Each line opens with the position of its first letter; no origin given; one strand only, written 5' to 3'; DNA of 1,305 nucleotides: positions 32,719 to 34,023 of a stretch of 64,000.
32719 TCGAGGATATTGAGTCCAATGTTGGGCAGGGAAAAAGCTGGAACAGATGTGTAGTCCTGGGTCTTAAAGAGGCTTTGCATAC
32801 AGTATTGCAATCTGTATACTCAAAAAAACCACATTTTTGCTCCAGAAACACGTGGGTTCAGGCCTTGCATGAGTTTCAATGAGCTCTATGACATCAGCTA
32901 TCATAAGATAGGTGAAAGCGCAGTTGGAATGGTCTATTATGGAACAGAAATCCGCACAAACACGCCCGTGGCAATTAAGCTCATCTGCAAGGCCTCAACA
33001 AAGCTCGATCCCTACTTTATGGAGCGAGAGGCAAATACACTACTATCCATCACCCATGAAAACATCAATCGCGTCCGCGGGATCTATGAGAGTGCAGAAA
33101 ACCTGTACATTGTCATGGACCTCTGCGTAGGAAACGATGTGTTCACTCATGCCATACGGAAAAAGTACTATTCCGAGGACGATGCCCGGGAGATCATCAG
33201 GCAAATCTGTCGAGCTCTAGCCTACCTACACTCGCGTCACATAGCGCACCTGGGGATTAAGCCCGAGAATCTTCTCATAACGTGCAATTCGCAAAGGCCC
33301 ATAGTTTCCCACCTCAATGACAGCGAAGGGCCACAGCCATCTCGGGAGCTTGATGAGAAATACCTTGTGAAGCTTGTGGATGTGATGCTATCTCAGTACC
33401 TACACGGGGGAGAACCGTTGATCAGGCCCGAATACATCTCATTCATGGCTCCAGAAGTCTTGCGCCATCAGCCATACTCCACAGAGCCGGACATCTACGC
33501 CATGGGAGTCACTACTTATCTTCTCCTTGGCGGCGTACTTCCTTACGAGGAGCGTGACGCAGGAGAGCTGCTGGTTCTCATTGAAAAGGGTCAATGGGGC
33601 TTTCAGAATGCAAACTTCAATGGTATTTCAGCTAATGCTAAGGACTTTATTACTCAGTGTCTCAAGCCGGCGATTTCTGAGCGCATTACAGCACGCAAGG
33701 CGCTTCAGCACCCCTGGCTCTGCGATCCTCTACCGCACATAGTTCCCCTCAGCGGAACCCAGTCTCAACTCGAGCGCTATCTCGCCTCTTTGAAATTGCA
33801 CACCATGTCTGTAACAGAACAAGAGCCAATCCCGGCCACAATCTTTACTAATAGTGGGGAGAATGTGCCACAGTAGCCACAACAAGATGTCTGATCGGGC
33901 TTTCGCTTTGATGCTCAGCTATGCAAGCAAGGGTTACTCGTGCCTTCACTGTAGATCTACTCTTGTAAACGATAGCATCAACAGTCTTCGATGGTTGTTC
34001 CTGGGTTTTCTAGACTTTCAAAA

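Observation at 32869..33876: CAMK-like kinase homolog with the catalytic HRD aspartate lost (HLG) and DFG replaced by DVM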

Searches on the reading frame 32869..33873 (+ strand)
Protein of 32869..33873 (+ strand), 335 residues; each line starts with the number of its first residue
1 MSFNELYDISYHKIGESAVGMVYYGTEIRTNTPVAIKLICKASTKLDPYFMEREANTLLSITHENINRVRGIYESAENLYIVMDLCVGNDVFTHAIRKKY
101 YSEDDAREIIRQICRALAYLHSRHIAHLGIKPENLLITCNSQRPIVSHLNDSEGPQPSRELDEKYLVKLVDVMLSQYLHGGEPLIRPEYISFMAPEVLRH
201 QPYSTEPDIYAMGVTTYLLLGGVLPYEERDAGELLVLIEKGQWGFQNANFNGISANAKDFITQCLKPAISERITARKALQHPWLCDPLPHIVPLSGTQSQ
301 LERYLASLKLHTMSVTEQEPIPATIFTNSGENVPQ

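Call 3: search_protein_families(library=pfam, proteins=[window:32869-33873:+], max_evalue=0.01)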
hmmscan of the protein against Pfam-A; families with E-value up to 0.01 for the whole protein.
window:32869-33873:+ (335 aa): 2 families
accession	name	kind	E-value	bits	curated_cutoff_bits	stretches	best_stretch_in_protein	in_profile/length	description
PF00069.31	Pkinase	-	2.8e-50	171.6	31.7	1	12-284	5-263/263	Protein kinase domain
PF07714.23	PK_Tyr_Ser-Thr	-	1.2e-27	97.3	23.1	1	12-277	5-253/258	Protein tyrosine and serine/threonine kinase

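Call 4: search_solved_structures(query=window:32869-33873:+, show_alignments=3)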
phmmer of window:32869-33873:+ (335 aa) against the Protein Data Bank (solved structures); distinct sequences matched with E-value up to 0.001: 2019 (the best 60 are shown).
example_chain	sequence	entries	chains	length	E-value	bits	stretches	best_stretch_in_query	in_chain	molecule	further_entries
4fg7_A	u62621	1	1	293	6.6e-38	133.9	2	5-138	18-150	Calcium/calmodulin-dependent protein kinase type 1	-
4fg8_A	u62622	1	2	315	6.9e-38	133.8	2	5-138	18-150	Calcium/calmodulin-dependent protein kinase type 1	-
4fg9_A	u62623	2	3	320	7.4e-38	133.7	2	5-138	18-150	Calcium/calmodulin-dependent protein kinase type 1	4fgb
1a06_A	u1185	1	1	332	8.4e-38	133.5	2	5-138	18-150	CALCIUM/CALMODULIN-DEPENDENT PROTEIN KINASE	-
2jam_A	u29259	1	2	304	1.1e-37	133.2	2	190-285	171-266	CALCIUM/CALMODULIN-DEPENDENT PROTEIN KINASE TYPE 1G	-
6qp5_A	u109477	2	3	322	3.8e-37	131.3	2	13-141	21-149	Calcium/calmodulin-dependent protein kinase type 1D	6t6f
2jc6_A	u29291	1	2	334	4.4e-37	131.1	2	13-141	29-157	CALCIUM/CALMODULIN-DEPENDENT PROTEIN KINASE TYPE 1D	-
6t28_AAA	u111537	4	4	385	7.5e-37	130.4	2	13-141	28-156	Calcium/calmodulin-dependent protein kinase type 1D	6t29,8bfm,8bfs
2w4o_A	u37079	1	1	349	1.4e-36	129.5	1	12-311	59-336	CALCIUM/CALMODULIN-DEPENDENT PROTEIN KINASE TYPE IV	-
9fqr_Er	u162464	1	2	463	3.7e-36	128.1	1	12-311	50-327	Calcium/calmodulin dependent protein kinase IV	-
8vf6_A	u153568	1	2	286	7.8e-36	127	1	5-285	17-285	Serine/threonine-protein kinase 33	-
5ig1_A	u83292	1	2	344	1.6e-35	126.1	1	2-310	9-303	CAMK/CAMK2 protein kinase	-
5hu3_A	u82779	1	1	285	3.2e-34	121.8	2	191-286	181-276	Calcium/calmodulin-dependent protein kinase type II alpha chain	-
3lij_A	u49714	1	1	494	3.8e-34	121.5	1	5-286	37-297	Calcium/calmodulin dependent protein kinase with a kinase domain and 4 calmodulin like EF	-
5fg8_A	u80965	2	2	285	4e-34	121.4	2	191-286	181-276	Calcium/calmodulin-dependent protein kinase type II alpha chain | Calcium/calmodulin-dependent protein kinase II, isoform C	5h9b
2vn9_A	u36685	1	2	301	4.8e-34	121.2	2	191-287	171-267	CALCIUM/CALMODULIN-DEPENDENT PROTEIN KINASE TYPE II DELTA CHAIN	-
2bdw_A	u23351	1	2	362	5.7e-34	120.9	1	3-287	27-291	Hypothetical protein K11E8.1d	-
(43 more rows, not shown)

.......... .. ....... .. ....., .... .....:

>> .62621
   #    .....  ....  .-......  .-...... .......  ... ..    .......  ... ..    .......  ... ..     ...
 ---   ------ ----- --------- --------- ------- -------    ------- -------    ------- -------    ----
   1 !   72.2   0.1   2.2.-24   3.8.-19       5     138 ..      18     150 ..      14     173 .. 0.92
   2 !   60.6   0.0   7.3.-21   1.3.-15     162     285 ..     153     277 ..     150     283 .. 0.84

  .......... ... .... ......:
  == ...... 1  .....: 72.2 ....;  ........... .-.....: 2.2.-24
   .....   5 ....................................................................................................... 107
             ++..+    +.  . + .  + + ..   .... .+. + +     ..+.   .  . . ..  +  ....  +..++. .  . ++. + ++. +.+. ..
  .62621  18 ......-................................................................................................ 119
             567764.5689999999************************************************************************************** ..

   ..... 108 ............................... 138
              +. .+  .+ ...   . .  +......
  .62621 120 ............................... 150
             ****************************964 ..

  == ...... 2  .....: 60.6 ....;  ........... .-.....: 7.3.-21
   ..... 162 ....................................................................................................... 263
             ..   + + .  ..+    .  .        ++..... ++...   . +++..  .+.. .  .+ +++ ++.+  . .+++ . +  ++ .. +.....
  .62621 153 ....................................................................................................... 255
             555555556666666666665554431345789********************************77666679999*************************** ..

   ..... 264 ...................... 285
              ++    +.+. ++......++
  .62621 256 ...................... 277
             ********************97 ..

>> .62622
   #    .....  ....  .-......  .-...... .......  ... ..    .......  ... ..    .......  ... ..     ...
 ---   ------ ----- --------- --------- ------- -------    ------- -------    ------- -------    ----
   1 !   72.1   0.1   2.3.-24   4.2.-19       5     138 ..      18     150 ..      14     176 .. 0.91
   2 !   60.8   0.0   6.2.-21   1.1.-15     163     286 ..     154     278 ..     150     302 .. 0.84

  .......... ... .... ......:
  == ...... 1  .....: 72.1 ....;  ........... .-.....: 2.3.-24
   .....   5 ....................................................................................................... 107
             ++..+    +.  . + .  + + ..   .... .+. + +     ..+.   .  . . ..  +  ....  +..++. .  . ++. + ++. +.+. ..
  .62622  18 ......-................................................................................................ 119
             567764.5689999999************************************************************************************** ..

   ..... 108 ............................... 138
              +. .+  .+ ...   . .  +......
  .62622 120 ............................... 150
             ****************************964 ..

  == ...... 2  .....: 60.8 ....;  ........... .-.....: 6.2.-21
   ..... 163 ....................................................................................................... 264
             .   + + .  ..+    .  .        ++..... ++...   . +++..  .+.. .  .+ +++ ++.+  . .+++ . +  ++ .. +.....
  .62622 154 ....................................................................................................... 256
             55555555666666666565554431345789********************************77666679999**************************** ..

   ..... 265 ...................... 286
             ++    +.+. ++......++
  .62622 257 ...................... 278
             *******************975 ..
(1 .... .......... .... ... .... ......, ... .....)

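Call 5: find_homologous_proteins(query=window:32869-33873:+, max_evalue=1e-10)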
Query window:32869-33873:+ (335 aa): 61 proteins with E <= 1e-10 among 1259 candidates.
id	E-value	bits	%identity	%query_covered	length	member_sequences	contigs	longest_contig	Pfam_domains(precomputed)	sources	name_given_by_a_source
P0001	7.8e-207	704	91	100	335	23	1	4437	PF07714.24,PF00069.32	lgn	-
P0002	2.9e-108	380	56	93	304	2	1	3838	PF07714.24,PF00069.32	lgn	-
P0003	2.5e-36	144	33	84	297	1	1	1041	PF06293.21,PF07714.24,PF00069.32,PF03109.23,PF14531.13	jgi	-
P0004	2.7e-36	143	31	92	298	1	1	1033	PF07714.24,PF00069.32,PF03109.23,PF14531.13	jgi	-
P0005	4.9e-36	143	32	94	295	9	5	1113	PF07714.24,PF00069.32,PF03109.23,PF14531.13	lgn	-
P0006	6.0e-36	142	31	92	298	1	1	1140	PF07714.24,PF00069.32,PF03109.23,PF14531.13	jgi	-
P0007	9.6e-36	142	32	84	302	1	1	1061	PF07714.24,PF00069.32,PF03109.23,PF14531.13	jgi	-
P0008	1.4e-35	141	33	91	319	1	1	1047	PF07714.24,PF00069.32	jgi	-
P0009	1.7e-35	141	33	84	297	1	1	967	PF06293.21,PF07714.24,PF00069.32,PF03109.23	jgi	jgi:calcium/calmodulin-dependent protein kinase I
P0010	1.7e-35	141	33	84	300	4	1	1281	PF07714.24,PF00069.32,PF14531.13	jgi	-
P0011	1.7e-35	141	32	84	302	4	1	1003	PF07714.24,PF00069.32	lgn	-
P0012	3.0e-35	140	31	84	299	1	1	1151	PF07714.24,PF00069.32,PF03109.23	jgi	-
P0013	4.8e-35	139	31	88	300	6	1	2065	PF07714.24,PF00069.32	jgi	jgi:calcium/calmodulin-dependent protein kinase I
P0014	7.7e-35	139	30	91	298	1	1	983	PF06293.21,PF07714.24,PF00069.32,PF03109.23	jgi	-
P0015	7.9e-35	139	32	92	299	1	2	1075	PF06293.21,PF07714.24,PF00069.32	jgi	-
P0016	1.4e-34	138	32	90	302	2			PF07714.24,PF00069.32,PF03109.23,PF14531.13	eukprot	eukprot:TRINITY_DN3_c0_g1_i1.p1 TRINITY_DN3_c0_g1~~TRINITY_DN3_c0_g1_i1.p1 ORF type:complete len:303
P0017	1.7e-34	137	32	93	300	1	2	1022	PF07714.24,PF00069.32,PF03109.23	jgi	-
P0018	2.1e-34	137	33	94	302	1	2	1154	PF06293.21,PF07714.24,PF00069.32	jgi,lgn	-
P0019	2.2e-34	137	32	91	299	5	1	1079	PF07714.24,PF00069.32,PF03109.23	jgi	-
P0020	3.3e-34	137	34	84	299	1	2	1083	PF07714.24,PF00069.32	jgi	-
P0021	3.8e-34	136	33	92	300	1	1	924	PF07714.24,PF00069.32,PF14531.13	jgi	-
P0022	6.4e-34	136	32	83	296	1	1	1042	PF06293.21,PF07714.24,PF00069.32,PF03109.23,PF14531.13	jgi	jgi:calcium/calmodulin-dependent protein kinase I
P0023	6.4e-34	136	31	91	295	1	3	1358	PF07714.24,PF00069.32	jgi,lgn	jgi:calcium/calmodulin-dependent protein kinase I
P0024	6.6e-34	136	30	91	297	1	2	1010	PF07714.24,PF00069.32,PF03109.23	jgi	-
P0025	8.6e-34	135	31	81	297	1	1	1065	PF06293.21,PF07714.24,PF00069.32,PF03109.23,PF14531.13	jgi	-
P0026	1.3e-33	135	34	82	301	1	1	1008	PF07714.24,PF00069.32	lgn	-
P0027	1.3e-33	135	31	86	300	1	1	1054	PF07714.24,PF00069.32,PF03109.23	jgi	-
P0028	2.6e-33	134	32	81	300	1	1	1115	PF07714.24,PF00069.32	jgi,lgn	-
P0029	5.4e-33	133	33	81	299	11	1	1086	PF07714.24,PF00069.32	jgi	-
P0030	8.2e-33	132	31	92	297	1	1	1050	PF07714.24,PF00069.32,PF14531.13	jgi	-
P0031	8.9e-33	132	30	94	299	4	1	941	PF07714.24,PF00069.32,PF03109.23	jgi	-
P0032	1.2e-32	131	34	79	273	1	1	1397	PF07714.24,PF00069.32,PF03109.23,PF14531.13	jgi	-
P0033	2.0e-32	131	33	82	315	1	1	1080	PF07714.24,PF00069.32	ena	-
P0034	2.8e-32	130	33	81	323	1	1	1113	PF07714.24,PF00069.32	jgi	-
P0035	4.8e-32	129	36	75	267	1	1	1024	PF06293.21,PF07714.24,PF00069.32,PF03109.23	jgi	-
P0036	5.4e-32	129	32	84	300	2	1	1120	PF06293.21,PF07714.24,PF00069.32,PF03109.23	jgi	-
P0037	9.8e-32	128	31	84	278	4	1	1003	PF06293.21,PF07714.24,PF00069.32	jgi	-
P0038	1.1e-31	128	34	79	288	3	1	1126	PF07714.24,PF00069.32,PF03109.23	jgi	-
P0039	3.8e-29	120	31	85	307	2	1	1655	PF07714.24,PF00069.32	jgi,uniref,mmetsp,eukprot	uniref:Protein kinase domain-containing protein n=1 Tax=Tetraselmis chuii TaxID=63592 RepID=A0A7S1SR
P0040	2.3e-28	117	32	74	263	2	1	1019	PF07714.24,PF00069.32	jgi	jgi:calcium/calmodulin-dependent protein kinase I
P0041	1.8e-27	114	32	70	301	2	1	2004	PF07714.24,PF00069.32,PF14531.13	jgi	-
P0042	3.4e-27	114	30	84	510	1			PF13499.13,PF00036.39,PF17667.8,PF13405.13,PF07714.24,PF00069.32,PF12763.14,PF13833.13,PF14531.13,PF13202.13,PF23564.2,PF10591.16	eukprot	eukprot:GHVT01100589.1.p1 GENE.GHVT01100589.1~~GHVT01100589.1.p1 ORF type:complete len:511 (+),score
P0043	1.1e-26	112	30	91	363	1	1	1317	PF07714.24,PF00069.32,PF03109.23,PF14531.13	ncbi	ncbi:Calmodulin-dependent protein kinase cmk2, partial [Spiromyces aspiralis]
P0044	3.5e-25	107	30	78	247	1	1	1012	PF06293.21,PF07714.24,PF00069.32,PF03109.23,PF14531.13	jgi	-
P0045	1.1e-24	105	31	91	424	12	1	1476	PF07714.24,PF00069.32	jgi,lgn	-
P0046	2.7e-23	101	28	81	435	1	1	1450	PF07714.24,PF00069.32,PF03109.23,PF14531.13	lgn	-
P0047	4.0e-23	100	33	67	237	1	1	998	PF07714.24,PF00069.32,PF03109.23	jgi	-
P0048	8.0e-23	99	30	68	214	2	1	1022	PF07714.24,PF00069.32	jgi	-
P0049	8.0e-22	96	28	81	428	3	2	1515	PF07714.24,PF00069.32,PF14531.13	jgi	-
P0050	1.9e-19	88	32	59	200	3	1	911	PF07714.24,PF00069.32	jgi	-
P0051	7.5e-19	86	29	70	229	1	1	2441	PF07714.24,PF00069.32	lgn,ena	-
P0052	3.3e-18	84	29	64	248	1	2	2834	PF07714.24,PF00069.32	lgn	-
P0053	1.5e-16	79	26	84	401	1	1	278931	PF07714.24,PF00069.32,PF14531.13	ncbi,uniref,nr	ncbi:kinase-like protein [Rhodocollybia butyracea]|uniref:Aurora kinase n=1 Tax=Rhodocollybia butyra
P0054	6.1e-14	70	27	84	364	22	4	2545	PF06293.21,PF07714.24,PF00069.32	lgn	-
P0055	6.5e-14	70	28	64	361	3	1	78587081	PF06293.21,PF07714.24,PF00069.32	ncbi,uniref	ncbi:MAP kinase-activated protein kinase 2 isoform X2 [Macrobrachium rosenbergii]|uniref:MAP kinase-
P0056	1.5e-13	69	24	82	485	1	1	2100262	PF07714.24,PF00069.32,PF14531.13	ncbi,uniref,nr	ncbi:kinase-like protein [Microstroma glucosiphilum]|uniref:Aurora kinase n=1 Tax=Pseudomicrostroma 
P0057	2.2e-13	68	29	58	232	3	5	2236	PF07714.24,PF00069.32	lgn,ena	-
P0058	3.3e-13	68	29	56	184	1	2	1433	PF07714.24,PF00069.32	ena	-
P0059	8.0e-13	66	25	78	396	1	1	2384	PF07714.24,PF00069.32,PF03109.23,PF00787.30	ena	-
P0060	4.5e-12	64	28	68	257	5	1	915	PF07714.24,PF00069.32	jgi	-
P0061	4.2e-11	61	27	84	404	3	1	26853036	PF07714.24,PF00069.32,PF03607.24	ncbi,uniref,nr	ncbi:serine/threonine-protein kinase DCLK1 [Drosophila elegans]|uniref:serine/threonine-protein kina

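Call 6: list_cluster_members(proteins=[window:32869-33873:+, window:33991-35742:+, window:30633-32810:-])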
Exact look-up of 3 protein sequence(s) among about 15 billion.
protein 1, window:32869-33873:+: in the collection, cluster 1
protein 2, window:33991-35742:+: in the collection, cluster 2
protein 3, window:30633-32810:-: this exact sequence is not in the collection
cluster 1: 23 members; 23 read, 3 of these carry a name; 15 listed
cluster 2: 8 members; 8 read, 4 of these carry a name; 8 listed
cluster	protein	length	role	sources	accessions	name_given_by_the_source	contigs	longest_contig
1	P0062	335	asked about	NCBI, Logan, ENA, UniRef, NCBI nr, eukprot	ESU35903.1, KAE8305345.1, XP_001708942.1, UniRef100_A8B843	Kinase, CAMK CAMK1 [Giardia duodenalis] | Kinase, CAMK CAMK1 n=2 Tax=Giardia intestinalis TaxID=5741 RepID=A8B843_GIAIC | Kinase, CAMK CAMK1 [Giardia intestinalis]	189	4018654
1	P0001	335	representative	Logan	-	-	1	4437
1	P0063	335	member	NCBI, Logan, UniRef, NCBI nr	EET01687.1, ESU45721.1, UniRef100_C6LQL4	Serine/threonine protein kinase [Giardia duodenalis] | Kinase, CAMK CAMK1 n=2 Tax=Giardia intestinalis TaxID=5741 RepID=C6LQL4_GIAIB | Kinase, CAMK CAMK1 [Giardia intestinalis ATCC 50581]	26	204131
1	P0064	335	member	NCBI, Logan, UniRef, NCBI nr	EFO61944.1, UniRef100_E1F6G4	Kinase, CAMK CAMK1 [Giardia lamblia P15] | Kinase, CAMK CAMK1 n=1 Tax=Giardia intestinalis (strain P15) TaxID=658858 ...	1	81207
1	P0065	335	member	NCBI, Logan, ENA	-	-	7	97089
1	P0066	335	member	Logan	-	-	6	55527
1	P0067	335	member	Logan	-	-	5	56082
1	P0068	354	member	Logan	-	-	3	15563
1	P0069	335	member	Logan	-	-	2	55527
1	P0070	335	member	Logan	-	-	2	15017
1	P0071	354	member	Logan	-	-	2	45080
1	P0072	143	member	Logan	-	-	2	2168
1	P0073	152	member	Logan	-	-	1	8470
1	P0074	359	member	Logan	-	-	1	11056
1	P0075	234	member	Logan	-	-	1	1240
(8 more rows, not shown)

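Call 15: find_encoding_contigs(protein=P0002, flank=5000, max_places=4)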
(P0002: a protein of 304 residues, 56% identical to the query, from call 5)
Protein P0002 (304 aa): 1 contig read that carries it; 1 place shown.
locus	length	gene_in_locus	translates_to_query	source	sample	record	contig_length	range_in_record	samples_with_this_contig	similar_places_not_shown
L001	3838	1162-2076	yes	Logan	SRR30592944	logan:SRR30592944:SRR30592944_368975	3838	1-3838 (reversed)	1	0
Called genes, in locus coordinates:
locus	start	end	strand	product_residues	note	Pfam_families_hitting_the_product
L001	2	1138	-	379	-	?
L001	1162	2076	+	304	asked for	PF00069:Pkinase, PF07714:PK_Tyr_Ser-Thr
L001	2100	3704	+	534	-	PF00515:TPR_1 (faint), PF07719:TPR_2 (faint), PF17874:TPR_MalT (weak), PF13424:TPR_12, PF24885:TPR_NPHP3, PF13424:TPR_12, PF13374:TPR_10 (weak), PF13424:TPR_12, +10 more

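Call 20: find_encoding_contigs(protein=P0063, flank=3000, max_places=1)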
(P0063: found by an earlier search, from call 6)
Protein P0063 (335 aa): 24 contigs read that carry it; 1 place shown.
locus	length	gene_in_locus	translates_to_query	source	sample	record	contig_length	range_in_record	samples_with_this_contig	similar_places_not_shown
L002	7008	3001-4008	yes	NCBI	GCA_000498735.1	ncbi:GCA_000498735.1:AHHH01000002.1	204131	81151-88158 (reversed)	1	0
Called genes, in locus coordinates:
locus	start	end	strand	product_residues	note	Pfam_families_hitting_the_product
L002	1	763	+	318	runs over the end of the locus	-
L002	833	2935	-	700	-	-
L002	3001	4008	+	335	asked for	PF00069:Pkinase, PF07714:PK_Tyr_Ser-Thr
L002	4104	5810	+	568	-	PF07719:TPR_2 (faint), PF13428:TPR_14 (faint), PF25058:ARM_TT21 (faint), PF00515:TPR_1 (faint), PF13176:TPR_7 (faint), PF13181:TPR_8 (faint), PF13424:TPR_12, PF13374:TPR_10 (weak), +1 more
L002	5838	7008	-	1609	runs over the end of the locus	PF03302:VSP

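Call 21: find_encoding_contigs(protein=P0064, flank=3000, max_places=1)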
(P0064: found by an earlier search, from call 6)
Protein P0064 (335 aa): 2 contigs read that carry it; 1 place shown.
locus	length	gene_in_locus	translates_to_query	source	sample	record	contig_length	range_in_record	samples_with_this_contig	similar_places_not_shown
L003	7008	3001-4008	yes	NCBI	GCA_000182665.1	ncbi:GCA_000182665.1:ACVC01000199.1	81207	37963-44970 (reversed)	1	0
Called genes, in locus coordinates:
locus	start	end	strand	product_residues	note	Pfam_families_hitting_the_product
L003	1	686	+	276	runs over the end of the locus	-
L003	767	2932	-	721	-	-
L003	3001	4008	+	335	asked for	PF00069:Pkinase, PF07714:PK_Tyr_Ser-Thr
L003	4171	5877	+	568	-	PF13374:TPR_10 (faint), PF07719:TPR_2 (faint), PF13428:TPR_14 (faint), PF12688:TPR_5 (faint), PF00515:TPR_1 (faint), PF13176:TPR_7 (faint), PF13181:TPR_8 (faint), PF13424:TPR_12, +1 more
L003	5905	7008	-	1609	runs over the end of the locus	PF03302:VSP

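Call 22: find_encoding_contigs(protein=P0068, flank=3000, max_places=1)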
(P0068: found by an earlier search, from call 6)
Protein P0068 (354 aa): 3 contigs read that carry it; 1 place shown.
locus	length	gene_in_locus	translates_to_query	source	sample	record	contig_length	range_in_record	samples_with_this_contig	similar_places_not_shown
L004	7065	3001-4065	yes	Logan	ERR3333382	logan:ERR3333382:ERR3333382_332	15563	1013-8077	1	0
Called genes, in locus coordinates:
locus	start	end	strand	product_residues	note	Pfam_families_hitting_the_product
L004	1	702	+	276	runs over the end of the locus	-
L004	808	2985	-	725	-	-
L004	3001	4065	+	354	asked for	PF00069:Pkinase, PF07714:PK_Tyr_Ser-Thr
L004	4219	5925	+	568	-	PF07719:TPR_2 (faint), PF17874:TPR_MalT (faint), PF25058:ARM_TT21 (faint), PF00515:TPR_1 (faint), PF13176:TPR_7 (faint), PF13374:TPR_10 (faint), PF13428:TPR_14 (faint), PF13424:TPR_12, +2 more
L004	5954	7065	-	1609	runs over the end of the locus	PF03302:VSP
